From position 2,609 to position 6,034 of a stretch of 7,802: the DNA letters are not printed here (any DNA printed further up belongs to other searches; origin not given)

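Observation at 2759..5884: CACTA/EnSpm-type transposase core joined in-frame to a C-terminal Zn2Cys6 transcription-factor module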

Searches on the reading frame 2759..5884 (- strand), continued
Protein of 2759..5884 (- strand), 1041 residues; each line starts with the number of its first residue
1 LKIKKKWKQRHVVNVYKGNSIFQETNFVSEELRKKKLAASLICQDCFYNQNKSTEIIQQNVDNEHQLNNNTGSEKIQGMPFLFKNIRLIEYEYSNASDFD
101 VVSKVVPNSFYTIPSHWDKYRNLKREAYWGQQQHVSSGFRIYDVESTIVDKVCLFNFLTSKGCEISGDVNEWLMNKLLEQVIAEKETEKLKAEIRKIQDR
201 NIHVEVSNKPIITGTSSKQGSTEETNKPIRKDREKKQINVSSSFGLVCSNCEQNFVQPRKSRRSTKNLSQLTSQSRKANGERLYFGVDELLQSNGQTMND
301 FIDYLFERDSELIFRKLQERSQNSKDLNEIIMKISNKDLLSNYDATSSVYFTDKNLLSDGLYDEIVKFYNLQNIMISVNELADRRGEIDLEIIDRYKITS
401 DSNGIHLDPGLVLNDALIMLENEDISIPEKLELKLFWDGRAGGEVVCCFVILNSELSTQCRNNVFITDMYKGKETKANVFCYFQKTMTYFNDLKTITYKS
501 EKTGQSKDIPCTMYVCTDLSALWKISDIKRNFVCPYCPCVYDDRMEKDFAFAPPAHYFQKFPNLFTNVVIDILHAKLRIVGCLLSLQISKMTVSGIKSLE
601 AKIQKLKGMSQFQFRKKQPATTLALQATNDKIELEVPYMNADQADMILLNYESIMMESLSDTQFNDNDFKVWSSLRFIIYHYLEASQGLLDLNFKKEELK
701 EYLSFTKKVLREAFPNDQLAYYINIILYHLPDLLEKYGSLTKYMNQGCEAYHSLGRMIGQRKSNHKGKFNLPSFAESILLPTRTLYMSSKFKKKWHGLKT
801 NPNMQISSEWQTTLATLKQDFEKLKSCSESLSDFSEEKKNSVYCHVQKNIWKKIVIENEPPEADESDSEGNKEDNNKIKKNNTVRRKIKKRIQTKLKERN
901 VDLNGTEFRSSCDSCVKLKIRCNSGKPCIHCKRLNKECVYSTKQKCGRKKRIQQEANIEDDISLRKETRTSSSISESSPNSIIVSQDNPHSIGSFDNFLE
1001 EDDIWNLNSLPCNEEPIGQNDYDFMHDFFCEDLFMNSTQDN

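Call 39: search_solved_structures(query=A3, max_evalue=1, show_alignments=2)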
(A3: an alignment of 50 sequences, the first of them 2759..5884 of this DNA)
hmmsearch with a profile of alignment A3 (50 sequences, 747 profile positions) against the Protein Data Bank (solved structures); distinct sequences matched with E-value up to 1: 28.
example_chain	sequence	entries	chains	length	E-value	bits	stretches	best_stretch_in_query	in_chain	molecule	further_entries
3jbw_A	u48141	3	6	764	6.3e-15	58.1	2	494-579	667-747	V(D)J recombination-activating protein 1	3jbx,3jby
6dbi_C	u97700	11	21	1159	2.6e-14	56.1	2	494-579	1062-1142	Recombination activating gene 1 - MBP chimera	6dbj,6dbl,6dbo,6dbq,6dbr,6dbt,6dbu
6dbv_A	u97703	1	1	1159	4.5e-14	55.3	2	494-579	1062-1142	Recombination activating gene 1 - MBP chimera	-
6b40_A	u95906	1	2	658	1.7e-11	46.8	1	324-566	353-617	RAG1L,RAG1L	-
5zdz_A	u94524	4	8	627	2.4e-10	43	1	493-557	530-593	mouse RAG1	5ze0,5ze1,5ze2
6xnx_A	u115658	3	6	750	2.5e-10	42.9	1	436-557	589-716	V(D)J recombination-activating protein 1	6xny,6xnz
4wwx_B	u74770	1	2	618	2.9e-10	42.7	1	493-557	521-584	V(D)J recombination-activating protein 1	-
6v0v_A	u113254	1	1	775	3.7e-10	42.4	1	494-579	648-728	V(D)J recombination-activating protein 1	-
9lqv_A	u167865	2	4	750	7.7e-10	41.3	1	436-557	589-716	V(D)J recombination-activating protein 1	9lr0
9jpu_A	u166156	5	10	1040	3e-09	39.4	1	494-579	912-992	V(D)J recombination-activating protein 1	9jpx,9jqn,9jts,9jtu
9lqo_A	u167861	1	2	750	6.4e-09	38.3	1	436-557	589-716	V(D)J recombination-activating protein 1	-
6cij_A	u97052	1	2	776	3.1e-08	36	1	494-579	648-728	V(D)J recombination-activating protein 1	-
6cik_A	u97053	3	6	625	3.2e-08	36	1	493-557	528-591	V(D)J recombination-activating protein 1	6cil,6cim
6cg0_A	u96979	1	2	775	3.6e-08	35.8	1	494-579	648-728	V(D)J recombination-activating protein 1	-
9lqp_A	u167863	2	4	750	4.6e-08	35.4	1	436-557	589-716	V(D)J recombination-activating protein 1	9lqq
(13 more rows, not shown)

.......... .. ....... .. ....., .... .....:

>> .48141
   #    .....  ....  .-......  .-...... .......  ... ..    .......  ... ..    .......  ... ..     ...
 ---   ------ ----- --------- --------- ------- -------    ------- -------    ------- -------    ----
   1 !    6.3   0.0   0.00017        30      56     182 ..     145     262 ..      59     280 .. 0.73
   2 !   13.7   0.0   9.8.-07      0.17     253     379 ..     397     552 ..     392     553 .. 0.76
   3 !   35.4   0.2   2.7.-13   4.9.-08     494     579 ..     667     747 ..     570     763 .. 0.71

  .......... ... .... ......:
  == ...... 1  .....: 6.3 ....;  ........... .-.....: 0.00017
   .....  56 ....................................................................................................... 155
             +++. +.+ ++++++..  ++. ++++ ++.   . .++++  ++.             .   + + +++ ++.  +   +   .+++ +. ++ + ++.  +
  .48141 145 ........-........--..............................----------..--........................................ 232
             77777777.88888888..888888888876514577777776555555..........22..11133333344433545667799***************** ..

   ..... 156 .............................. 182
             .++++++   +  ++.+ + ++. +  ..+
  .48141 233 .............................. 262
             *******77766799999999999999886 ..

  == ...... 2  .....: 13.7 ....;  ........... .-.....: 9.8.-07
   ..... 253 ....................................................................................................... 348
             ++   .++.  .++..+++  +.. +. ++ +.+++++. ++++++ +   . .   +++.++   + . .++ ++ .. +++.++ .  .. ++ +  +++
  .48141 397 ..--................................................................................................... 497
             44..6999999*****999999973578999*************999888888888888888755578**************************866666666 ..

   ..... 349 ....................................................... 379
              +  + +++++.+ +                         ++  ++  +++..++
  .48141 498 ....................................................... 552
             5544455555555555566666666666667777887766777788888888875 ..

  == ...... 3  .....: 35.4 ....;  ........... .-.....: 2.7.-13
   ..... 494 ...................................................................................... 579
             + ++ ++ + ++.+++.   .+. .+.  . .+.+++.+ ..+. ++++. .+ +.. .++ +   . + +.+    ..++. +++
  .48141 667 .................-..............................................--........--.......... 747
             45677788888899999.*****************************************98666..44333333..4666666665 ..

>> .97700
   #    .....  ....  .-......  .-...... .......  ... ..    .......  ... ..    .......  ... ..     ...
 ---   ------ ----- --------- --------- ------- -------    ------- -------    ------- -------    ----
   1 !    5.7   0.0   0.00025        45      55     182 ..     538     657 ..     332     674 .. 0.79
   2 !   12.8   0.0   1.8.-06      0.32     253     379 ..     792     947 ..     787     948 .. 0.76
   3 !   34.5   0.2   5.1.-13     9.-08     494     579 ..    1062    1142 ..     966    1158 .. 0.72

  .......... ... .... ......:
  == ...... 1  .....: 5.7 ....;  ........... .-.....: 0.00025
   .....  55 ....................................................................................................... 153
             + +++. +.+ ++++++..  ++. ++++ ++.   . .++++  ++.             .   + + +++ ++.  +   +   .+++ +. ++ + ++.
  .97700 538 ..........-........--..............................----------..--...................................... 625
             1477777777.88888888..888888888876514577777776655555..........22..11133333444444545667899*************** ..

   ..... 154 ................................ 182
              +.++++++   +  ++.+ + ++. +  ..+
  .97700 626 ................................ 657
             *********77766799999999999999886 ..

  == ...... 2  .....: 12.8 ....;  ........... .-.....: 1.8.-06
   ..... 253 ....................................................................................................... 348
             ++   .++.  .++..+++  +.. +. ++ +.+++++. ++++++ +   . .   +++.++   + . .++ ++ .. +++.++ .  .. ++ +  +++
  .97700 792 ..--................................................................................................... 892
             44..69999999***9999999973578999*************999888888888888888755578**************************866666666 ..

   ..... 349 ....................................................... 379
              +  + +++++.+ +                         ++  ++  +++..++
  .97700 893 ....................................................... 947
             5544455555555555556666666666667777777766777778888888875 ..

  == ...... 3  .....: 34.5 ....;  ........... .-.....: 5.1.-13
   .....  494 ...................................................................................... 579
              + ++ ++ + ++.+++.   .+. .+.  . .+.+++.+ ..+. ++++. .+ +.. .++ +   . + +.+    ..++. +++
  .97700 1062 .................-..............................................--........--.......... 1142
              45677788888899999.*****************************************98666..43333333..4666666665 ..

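Call 76: list_cluster_members(proteins=[P0003, P0005, P0006, P0007, P0009, P0012, P0013, P0065, P0050, P0045])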
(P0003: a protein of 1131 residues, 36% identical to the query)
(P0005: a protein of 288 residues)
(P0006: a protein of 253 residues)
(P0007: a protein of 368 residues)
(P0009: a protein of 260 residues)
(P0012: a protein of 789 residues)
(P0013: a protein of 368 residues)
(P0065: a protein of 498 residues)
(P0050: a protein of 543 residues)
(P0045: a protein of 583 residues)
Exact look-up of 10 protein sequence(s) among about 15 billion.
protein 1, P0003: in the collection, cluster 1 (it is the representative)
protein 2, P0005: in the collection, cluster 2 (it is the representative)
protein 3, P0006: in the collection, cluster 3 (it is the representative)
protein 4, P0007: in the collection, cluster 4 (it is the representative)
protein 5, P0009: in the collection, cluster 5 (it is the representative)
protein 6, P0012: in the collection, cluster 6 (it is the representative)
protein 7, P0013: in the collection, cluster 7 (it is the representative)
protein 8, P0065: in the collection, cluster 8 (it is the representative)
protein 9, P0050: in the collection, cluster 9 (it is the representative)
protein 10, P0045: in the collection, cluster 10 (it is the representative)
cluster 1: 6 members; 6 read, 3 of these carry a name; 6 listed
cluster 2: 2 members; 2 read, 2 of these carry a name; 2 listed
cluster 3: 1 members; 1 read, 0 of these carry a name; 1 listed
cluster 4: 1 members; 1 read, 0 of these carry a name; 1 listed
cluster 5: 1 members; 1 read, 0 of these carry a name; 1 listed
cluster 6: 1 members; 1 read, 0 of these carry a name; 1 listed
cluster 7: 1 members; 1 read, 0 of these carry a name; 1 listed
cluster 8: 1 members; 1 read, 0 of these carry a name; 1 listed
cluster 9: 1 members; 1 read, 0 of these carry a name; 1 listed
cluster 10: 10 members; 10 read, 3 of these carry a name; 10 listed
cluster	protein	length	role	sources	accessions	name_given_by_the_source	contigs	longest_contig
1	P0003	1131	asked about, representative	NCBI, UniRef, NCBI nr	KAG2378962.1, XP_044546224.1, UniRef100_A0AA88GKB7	hypothetical protein C9374_007600 [Naegleria lovaniensis] | Zn(2)-C6 fungal-type domain-containing protein n=1 Tax=Naegleria lovaniensis TaxID=51637 ... | uncharacterized protein C9374_007600 [Naegleria lovaniensis]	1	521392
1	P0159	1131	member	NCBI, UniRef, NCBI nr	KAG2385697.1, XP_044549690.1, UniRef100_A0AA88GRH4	hypothetical protein C9374_003512 [Naegleria lovaniensis] | Zn(2)-C6 fungal-type domain-containing protein n=1 Tax=Naegleria lovaniensis TaxID=51637 ... | uncharacterized protein C9374_003512 [Naegleria lovaniensis]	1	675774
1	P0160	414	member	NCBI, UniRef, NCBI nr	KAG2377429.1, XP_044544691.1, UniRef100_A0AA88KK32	hypothetical protein C9374_009340 [Naegleria lovaniensis] | Uncharacterized protein n=1 Tax=Naegleria lovaniensis TaxID=51637 RepID=A0AA88KK32_NAELO | uncharacterized protein C9374_009340 [Naegleria lovaniensis]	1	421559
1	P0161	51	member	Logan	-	-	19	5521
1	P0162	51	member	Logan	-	-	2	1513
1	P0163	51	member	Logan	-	-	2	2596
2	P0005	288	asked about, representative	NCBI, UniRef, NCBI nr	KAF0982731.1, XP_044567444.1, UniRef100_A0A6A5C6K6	hypothetical protein FDP41_010710 [Naegleria fowleri] | Uncharacterized protein n=1 Tax=Naegleria fowleri TaxID=5763 RepID=A0A6A5C6K6_NAEFO | uncharacterized protein FDP41_010710 [Naegleria fowleri]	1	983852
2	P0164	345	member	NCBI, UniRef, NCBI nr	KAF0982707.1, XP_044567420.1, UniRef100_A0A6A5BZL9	hypothetical protein FDP41_011170 [Naegleria fowleri] | Uncharacterized protein n=1 Tax=Naegleria fowleri TaxID=5763 RepID=A0A6A5BZL9_NAEFO | uncharacterized protein FDP41_011170 [Naegleria fowleri]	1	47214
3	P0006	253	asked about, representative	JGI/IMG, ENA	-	-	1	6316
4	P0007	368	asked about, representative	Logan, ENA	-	-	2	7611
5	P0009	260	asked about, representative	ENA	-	-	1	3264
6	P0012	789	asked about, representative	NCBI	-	-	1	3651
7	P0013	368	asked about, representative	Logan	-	-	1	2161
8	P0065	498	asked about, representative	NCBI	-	-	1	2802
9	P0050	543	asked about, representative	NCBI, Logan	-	-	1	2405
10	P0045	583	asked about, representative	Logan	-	-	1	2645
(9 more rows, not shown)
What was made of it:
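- In N. lovaniensis the Zn_clus proteins P0003, P0159 and P0160 are at least 90% identical and lie on three contigs (call 76).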

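Call 77: find_encoding_contigs(protein=P0159, flank=8000, max_places=3)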
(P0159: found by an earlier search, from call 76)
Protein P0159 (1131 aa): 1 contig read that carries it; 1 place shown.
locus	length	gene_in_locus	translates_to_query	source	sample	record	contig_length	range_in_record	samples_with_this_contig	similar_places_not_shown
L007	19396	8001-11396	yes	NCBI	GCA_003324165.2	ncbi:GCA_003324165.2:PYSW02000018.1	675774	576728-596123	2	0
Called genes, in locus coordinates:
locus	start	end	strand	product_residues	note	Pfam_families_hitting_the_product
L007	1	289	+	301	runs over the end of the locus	-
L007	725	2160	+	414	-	-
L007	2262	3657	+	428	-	-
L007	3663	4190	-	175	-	-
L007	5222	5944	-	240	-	-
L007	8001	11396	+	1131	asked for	PF00172:Zn_clus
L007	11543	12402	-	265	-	-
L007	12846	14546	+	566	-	PF12799:LRR_4 (faint), PF23598:LRR_14 (faint), PF24758:LRR_At5g56370 (faint)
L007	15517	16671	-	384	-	PF10340:Say1_Mug180 (weak), PF07859:Abhydrolase_3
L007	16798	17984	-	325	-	PF00620:RhoGAP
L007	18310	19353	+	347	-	PF00153:Mito_carr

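Call 78: find_encoding_contigs(protein=P0160, flank=8000, max_places=3)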
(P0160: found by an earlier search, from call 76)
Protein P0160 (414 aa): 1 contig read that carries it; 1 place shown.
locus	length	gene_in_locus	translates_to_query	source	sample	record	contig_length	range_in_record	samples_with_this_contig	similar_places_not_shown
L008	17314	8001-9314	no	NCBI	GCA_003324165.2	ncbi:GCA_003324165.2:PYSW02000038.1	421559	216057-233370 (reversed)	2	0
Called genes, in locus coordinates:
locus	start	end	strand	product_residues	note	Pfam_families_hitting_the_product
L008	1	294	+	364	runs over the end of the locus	PF01680:SOR_SNZ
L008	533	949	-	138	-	-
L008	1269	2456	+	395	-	PF05148:Methyltransf_8, PF08241:Methyltransf_11 (faint)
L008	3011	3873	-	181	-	-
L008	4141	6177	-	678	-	PF00538:Linker_histone (faint), PF01436:NHL (faint), PF25021:TEN_NHL, PF00651:BTB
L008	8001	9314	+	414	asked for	-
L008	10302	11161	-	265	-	-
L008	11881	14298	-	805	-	PF00615:RGS (weak)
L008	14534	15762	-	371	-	PF03850:Tfb4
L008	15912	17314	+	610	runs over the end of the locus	PF12937:F-box-like (weak)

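Call 98: find_encoding_contigs(protein=P0164, flank=7000, max_places=2)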
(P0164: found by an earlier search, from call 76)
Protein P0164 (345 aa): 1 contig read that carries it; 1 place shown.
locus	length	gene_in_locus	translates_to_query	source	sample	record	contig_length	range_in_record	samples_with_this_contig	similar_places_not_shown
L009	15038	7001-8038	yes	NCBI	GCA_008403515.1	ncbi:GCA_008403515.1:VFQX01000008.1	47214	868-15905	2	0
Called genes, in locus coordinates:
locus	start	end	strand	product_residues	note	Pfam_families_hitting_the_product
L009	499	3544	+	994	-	-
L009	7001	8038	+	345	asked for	-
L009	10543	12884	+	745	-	-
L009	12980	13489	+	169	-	-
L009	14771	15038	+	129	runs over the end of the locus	-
